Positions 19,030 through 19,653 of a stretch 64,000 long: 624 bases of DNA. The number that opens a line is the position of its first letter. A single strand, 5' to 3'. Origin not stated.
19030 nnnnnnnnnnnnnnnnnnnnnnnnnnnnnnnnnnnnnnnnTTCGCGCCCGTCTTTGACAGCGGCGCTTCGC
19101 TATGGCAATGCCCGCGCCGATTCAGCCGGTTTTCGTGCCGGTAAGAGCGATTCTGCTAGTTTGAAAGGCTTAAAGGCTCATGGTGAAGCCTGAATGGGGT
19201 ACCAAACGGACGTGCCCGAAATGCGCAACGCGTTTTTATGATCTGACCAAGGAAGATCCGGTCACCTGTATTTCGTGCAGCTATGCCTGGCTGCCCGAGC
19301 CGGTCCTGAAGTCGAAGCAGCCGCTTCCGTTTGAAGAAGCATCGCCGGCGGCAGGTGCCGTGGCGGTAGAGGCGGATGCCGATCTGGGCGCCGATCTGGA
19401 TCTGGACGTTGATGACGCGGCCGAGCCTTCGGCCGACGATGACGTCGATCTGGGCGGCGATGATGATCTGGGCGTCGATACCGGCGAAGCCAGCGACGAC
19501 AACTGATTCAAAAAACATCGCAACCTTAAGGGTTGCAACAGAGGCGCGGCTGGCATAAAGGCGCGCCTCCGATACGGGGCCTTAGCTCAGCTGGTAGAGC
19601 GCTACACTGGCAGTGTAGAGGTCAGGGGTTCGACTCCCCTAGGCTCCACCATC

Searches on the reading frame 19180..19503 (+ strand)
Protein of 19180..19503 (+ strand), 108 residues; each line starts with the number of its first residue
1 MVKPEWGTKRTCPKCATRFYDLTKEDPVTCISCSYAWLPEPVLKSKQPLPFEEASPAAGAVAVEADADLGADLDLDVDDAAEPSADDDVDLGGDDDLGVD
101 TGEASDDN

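Call 14: search_protein_families(library=pfam, proteins=[window:19180-19503:+], max_evalue=0.001)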
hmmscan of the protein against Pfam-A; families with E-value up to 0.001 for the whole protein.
window:19180-19503:+ (108 aa): 1 family
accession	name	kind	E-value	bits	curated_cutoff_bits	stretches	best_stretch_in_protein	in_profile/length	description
PF09538.15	FYDLN_acid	-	9.7e-30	103.8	23.9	1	1-103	1-103/105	Protein of unknown function (FYDLN_acid)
